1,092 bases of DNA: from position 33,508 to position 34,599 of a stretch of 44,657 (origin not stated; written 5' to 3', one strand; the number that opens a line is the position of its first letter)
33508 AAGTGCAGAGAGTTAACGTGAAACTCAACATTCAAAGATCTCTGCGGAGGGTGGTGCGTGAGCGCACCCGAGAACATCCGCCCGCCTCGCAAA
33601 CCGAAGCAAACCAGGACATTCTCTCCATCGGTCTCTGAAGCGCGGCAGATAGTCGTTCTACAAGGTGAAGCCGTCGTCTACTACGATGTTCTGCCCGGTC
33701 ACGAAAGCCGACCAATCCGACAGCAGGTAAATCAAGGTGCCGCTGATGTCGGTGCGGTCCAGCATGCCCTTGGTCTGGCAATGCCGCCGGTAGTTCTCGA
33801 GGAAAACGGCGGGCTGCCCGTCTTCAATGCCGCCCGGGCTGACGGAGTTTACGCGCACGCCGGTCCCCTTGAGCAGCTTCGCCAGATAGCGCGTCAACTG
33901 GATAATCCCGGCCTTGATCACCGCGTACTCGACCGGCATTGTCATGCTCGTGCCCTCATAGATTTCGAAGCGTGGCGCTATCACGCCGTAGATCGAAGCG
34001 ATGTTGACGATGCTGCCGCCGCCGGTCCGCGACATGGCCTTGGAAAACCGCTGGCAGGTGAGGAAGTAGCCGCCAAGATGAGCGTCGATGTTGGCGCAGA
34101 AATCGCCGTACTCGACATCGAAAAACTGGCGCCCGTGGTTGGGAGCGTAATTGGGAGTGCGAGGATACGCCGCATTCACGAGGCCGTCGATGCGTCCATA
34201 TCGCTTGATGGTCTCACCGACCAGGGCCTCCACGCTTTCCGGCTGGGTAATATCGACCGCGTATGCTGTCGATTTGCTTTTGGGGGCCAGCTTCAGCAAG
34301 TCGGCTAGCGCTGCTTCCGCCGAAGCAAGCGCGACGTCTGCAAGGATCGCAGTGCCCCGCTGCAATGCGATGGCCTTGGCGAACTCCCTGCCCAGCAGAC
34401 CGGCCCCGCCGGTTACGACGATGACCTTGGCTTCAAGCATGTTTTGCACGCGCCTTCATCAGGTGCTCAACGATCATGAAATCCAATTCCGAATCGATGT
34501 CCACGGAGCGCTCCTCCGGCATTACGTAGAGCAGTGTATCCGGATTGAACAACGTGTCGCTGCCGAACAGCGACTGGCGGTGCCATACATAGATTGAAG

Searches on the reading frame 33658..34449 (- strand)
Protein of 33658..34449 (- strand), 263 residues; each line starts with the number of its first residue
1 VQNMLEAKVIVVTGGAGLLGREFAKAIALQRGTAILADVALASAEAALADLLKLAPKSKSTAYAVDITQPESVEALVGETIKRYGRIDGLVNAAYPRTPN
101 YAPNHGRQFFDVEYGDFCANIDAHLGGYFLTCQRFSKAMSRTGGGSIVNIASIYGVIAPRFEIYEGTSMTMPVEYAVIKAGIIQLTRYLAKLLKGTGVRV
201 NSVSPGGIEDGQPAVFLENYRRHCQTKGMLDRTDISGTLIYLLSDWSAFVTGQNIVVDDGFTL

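Call 4: search_protein_families(library=pfam, proteins=[window:33658-34449:-], max_evalue=0.01)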
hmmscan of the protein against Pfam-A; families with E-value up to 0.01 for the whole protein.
window:33658-34449:- (263 aa): 4 families
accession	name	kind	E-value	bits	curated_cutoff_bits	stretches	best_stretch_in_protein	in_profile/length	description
PF13561.12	adh_short_C2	-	2e-38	132.7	27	1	20-262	9-236/236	Enoyl-(Acyl carrier protein) reductase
PF00106.31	adh_short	-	7e-30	104.4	26.6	1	8-209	1-183/195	short chain dehydrogenase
PF08659.16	KR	-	6.4e-07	29.9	22.6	1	10-95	3-90/180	KR domain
PF01370.27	Epimerase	-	0.00068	19.6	20.9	1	10-100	1-78/240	NAD dependent epimerase/dehydratase family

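Call 5: search_protein_families(library=ncbifam, proteins=[window:33658-34449:-], max_evalue=0.01)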
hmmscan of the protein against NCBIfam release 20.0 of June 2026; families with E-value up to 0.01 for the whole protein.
window:33658-34449:- (263 aa): 217 families (the best 25 are shown)
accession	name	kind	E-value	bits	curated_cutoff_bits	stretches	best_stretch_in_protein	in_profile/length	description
NF006619.0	PRK09186.1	equivalog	5.9e-99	330.8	255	1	4-263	1-256/256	oxidoreductase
NF050062.1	FlagModPtmA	equivalog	1e-74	251.4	350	1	4-263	1-256/256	flagellin modification protein PtmA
NF006132.0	PRK08277.1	subfamily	1.6e-34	119.6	281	1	4-262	7-275/280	D-mannonate oxidoreductase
NF005559.1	PRK07231.1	subfamily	1.3e-33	116.5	215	1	5-262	2-248/249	glucose 1-dehydrogenase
NF005853.0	PRK07774.1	equivalog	7.7e-33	113.9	303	1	4-262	3-247/250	SDR family oxidoreductase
NF004198.0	PRK05653.1-3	equivalog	1.8e-32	112.7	296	1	2-261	2-246/248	3-oxoacyl-ACP reductase FabG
NF009466.0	PRK12826.1-2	subfamily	5.2e-32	111.3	222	1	6-260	2-243/248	3-oxoacyl-ACP reductase FabG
NF006070.0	PRK08213.1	subfamily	1.2e-31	110.2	279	1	5-262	10-257/259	gluconate 5-dehydrogenase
NF004791.0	PRK06138.1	equivalog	2.2e-31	109.1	312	1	5-262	3-250/252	SDR family oxidoreductase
NF005309.0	PRK06841.1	subfamily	7.2e-31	107.6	286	1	5-262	13-253/255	GolD/DthD family dehydrogenase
NF005446.0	PRK07035.1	equivalog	1.1e-30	106.7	373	1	5-262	9-254/255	SDR family oxidoreductase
NF050023.1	7alphHDSH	equivalog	1.6e-29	103.2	450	1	4-262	3-250/259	7alpha-hydroxysteroid dehydrogenase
NF049979.1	AlphHSDSHdhA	equivalog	2.1e-29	102.8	350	1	5-262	1-247/258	7alpha-hydroxysteroid dehydrogenase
NF004774.0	PRK06114.1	equivalog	3.1e-29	102.1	360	1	5-262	14-260/262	SDR family oxidoreductase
NF053702.1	TrHdxCHCADhChcB1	equivalog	1.5e-28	99.8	400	1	6-262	3-241/250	trans-4-hydroxycyclohexanecarboxylate dehydrogenase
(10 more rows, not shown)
